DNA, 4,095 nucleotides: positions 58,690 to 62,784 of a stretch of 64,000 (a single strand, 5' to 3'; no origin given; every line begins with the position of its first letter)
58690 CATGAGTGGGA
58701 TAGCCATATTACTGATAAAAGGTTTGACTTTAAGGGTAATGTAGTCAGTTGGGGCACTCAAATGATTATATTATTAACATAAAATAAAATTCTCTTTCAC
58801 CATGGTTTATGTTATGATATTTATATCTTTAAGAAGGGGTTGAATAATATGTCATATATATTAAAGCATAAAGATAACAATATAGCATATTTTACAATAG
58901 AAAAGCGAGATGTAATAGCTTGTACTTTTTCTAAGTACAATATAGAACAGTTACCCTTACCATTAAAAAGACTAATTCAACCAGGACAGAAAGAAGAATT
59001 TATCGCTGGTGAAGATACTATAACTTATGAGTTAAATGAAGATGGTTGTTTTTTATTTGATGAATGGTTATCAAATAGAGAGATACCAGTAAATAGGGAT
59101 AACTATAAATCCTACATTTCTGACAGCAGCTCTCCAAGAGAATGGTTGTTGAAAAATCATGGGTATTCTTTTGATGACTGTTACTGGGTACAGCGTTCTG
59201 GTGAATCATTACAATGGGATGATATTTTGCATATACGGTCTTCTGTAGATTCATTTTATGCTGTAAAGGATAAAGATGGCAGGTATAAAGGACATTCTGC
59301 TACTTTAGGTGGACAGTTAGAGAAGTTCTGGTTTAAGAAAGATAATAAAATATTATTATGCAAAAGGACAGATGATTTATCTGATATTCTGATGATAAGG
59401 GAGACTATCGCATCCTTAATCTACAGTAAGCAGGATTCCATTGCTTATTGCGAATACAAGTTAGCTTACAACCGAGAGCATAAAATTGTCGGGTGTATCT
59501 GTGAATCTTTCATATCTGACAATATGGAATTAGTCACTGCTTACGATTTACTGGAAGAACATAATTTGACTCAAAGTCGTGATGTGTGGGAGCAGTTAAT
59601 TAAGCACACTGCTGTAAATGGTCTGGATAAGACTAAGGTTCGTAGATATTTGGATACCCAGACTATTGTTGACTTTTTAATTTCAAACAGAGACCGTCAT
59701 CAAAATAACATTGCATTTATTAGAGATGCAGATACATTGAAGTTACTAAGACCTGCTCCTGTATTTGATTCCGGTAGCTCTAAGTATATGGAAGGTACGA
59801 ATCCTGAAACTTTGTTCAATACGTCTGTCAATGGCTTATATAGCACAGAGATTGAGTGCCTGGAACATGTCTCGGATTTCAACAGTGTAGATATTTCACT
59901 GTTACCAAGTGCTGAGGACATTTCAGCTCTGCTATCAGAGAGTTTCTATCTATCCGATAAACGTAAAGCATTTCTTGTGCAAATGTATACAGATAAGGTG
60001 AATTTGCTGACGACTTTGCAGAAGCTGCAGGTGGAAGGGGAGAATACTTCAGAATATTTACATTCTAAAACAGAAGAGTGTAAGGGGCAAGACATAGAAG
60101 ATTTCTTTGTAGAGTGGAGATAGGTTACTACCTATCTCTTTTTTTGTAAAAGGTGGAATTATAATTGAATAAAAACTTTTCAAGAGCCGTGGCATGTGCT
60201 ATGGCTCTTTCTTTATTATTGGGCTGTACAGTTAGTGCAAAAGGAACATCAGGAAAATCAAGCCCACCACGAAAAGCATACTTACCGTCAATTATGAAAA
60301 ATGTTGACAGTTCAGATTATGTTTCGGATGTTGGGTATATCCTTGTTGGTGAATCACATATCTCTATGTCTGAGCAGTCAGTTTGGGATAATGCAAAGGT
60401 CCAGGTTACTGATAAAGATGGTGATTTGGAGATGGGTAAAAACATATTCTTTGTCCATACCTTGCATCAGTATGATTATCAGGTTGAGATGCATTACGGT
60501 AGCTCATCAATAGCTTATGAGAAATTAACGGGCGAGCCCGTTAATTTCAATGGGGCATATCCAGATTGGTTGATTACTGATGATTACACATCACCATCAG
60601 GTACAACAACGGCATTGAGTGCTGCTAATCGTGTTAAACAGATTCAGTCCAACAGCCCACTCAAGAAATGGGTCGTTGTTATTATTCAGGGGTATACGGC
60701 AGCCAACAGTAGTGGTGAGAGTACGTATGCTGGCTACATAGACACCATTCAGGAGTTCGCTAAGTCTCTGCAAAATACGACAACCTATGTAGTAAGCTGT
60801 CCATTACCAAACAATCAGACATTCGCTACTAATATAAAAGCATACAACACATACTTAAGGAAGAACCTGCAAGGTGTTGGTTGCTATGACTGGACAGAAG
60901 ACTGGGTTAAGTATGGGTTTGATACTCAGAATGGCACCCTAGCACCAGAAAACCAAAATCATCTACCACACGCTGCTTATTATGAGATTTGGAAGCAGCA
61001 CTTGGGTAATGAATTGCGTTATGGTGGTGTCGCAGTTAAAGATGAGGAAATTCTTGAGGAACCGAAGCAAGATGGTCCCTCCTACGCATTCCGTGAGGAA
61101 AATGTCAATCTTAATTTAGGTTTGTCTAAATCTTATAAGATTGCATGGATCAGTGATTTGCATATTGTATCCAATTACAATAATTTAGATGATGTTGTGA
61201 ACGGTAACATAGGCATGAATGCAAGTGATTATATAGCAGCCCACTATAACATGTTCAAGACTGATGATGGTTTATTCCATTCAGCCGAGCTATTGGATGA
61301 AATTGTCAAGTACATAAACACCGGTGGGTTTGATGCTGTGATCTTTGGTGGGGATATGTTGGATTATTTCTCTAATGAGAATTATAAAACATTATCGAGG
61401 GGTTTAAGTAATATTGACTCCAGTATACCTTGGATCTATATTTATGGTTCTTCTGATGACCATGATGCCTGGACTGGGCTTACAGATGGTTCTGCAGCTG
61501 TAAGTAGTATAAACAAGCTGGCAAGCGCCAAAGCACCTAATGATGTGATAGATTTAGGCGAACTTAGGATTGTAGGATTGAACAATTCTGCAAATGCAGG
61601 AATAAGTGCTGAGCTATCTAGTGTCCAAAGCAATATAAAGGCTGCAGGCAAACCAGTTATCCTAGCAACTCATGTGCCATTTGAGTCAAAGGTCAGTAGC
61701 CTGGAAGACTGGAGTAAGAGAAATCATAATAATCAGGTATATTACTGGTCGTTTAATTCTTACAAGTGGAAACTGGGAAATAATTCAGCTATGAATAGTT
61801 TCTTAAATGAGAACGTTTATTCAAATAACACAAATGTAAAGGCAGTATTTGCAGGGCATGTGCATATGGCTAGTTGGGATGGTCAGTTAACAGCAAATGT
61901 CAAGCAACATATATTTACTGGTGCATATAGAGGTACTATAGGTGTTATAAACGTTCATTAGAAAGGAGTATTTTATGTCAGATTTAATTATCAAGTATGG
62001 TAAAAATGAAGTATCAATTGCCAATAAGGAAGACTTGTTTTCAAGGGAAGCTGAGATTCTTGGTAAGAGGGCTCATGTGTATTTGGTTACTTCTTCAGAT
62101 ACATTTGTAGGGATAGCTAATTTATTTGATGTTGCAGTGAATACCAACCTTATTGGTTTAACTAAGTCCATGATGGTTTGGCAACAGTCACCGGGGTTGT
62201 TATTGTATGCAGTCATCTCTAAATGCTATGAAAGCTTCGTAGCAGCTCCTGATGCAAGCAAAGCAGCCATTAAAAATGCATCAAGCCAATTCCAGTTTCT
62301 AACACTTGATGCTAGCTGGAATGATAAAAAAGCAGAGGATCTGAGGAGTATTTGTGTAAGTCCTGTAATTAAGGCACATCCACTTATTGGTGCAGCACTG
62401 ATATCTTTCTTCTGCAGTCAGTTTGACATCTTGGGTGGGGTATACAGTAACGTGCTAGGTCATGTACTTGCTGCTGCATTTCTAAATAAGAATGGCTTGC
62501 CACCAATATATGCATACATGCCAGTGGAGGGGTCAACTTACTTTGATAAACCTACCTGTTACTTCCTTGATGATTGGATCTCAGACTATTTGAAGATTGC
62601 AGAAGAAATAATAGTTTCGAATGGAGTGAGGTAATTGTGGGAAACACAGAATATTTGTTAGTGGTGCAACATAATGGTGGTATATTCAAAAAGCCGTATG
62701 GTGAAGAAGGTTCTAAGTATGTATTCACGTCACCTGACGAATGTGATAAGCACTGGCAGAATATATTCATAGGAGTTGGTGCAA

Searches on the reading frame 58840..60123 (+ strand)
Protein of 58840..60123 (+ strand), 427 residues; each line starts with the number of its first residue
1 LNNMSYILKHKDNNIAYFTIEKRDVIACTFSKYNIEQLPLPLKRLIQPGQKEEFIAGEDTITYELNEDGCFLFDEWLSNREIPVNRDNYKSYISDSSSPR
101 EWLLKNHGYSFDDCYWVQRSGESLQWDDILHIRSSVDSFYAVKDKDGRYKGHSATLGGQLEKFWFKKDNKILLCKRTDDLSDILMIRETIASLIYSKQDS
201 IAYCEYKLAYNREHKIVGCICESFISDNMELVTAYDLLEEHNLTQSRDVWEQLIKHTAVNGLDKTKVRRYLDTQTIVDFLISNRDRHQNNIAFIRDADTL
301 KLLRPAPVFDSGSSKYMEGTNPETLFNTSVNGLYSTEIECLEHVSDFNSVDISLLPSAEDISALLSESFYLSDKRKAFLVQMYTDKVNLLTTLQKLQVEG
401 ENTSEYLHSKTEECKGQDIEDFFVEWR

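Call 9: search_protein_families(library=phrogs, proteins=[window:58840-60123:+], max_evalue=0.001)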
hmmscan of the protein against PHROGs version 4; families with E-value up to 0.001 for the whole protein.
window:58840-60123:+ (427 aa): 1 family
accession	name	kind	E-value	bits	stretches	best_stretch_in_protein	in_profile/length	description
phrog_8728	-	unknown function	5.8e-08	33.1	1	275-328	157-211/307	-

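Call 12: search_protein_families(library=pfam, proteins=[window:58840-60123:+], max_evalue=0.001)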
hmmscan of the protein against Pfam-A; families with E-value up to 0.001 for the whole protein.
window:58840-60123:+ (427 aa): 1 family
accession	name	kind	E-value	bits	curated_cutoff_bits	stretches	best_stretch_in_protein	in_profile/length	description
PF07804.18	HipA_C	-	5.1e-05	23.5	30.5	1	253-339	106-183/213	HipA-like C-terminal domain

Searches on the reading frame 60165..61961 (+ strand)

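Call 9: search_protein_families(library=phrogs, proteins=[window:60165-61961:+], max_evalue=0.001)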
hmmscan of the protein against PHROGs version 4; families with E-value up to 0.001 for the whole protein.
window:60165-61961:+ (598 aa): 0 families

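Call 12: search_protein_families(library=pfam, proteins=[window:60165-61961:+], max_evalue=0.001)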
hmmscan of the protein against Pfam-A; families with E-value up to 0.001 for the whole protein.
window:60165-61961:+ (598 aa): 1 family
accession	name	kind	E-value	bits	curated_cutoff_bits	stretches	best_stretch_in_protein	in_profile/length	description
PF00149.33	Metallophos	-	5.5e-07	30.6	21.5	1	325-568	2-190/191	Calcineurin-like phosphoesterase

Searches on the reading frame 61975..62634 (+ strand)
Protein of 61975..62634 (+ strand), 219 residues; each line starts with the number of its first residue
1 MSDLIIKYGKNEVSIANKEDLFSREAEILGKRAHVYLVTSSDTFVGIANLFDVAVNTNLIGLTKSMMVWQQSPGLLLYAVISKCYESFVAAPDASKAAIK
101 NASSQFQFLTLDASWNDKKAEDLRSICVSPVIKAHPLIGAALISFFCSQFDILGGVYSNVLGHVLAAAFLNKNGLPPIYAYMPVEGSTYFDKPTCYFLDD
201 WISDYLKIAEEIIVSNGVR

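Call 59: find_encoding_contigs(protein=window:61975-62634:+, flank=10000, max_places=1)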
Protein window:61975-62634:+ (219 aa): 20 contigs read that carry it; 1 place shown.
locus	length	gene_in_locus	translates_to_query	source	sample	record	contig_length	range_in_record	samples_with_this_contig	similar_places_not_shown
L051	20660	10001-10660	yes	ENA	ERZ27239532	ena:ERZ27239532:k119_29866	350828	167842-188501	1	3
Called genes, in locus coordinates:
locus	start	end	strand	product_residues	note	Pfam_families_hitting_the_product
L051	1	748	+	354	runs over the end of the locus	-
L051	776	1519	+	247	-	-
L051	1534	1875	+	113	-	-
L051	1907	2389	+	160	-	-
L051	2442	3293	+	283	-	-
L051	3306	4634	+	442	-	-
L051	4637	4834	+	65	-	-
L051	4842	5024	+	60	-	-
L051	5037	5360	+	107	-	-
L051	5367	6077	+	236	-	PF14520:HHH_5 (weak)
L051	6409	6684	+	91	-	-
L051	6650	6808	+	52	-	-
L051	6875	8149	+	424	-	-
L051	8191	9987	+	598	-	PF00149:Metallophos (weak)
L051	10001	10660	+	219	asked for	-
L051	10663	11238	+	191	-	-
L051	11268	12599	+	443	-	PF13306:LRR_5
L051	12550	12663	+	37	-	-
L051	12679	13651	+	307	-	PF18941:DUF5688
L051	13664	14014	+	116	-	-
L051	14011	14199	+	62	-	-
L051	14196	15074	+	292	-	PF00004:AAA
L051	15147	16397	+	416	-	-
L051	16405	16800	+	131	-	-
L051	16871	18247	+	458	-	-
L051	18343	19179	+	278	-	PF12784:PDDEXK_2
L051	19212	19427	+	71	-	-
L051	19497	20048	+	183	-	PF22397:NADAR-DarT1 (faint)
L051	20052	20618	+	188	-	-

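Call 78: search_protein_families(library=phrogs, proteins=[L051:11268-12599:+, L051:14196-15074:+, L051:15147-16397:+, L051:16871-18247:+, L051:18343-19179:+], max_evalue=0.01)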
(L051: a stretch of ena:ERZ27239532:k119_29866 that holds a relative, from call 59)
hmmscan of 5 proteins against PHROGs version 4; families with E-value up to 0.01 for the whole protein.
L051:11268-12599:+ (443 aa): 2 families
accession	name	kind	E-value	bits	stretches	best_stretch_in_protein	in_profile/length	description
phrog_35892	-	unknown function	4.4e-12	45.4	1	346-417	95-166/1181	-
phrog_18805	-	unknown function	2e-07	31.2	1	277-418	249-397/457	-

L051:14196-15074:+ (292 aa): 19 families
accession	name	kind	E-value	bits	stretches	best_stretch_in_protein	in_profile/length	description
phrog_3757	-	unknown function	6.8e-45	155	1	13-271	77-329/367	-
phrog_10401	-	other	6.3e-20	72.4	1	61-206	459-598/667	ATPase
phrog_30773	-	unknown function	1.6e-15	57.5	1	18-195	152-335/666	-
phrog_9172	-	unknown function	6.1e-15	56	1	61-225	106-278/509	-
phrog_11838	-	DNA, RNA and nucleotide metabolism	2.7e-11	44.3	1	17-140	6-120/420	clamp loader of DNA polymerase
phrog_4339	-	unknown function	1.5e-10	41.8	1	55-99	45-88/552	-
phrog_168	-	DNA, RNA and nucleotide metabolism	4.4e-10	40.7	1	24-206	16-171/314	clamp loader of DNA polymerase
phrog_7485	-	unknown function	3.1e-09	37.3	1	27-213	191-379/430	-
phrog_8638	-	unknown function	4.8e-08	33.1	1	58-185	301-430/568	-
phrog_5534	-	unknown function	3.3e-05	24.3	1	66-156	31-124/273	-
phrog_2107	-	other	0.00013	22.7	1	63-95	4-36/201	thymidylate kinase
phrog_4871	-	other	0.00019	21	1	53-99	483-536/764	ATP-dependent protease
phrog_5846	-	DNA, RNA and nucleotide metabolism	0.00054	20.3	1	54-130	37-106/380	clamp loader of DNA polymerase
phrog_124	-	DNA, RNA and nucleotide metabolism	0.00077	19.9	1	36-86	11-67/382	Sak4-like ssDNA annealing protein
phrog_170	-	other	0.00083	19.9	1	34-84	76-112/323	PhoH-like phosphate starvation-inducible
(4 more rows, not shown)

L051:15147-16397:+ (416 aa): 0 families

L051:16871-18247:+ (458 aa): 0 families

L051:18343-19179:+ (278 aa): 2 families
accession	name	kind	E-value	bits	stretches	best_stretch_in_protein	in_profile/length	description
phrog_3300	-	integration and excision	5.6e-12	46.7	1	26-275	5-310/313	transposase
phrog_37573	-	unknown function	0.0056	17.8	0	217-253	37-72/77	-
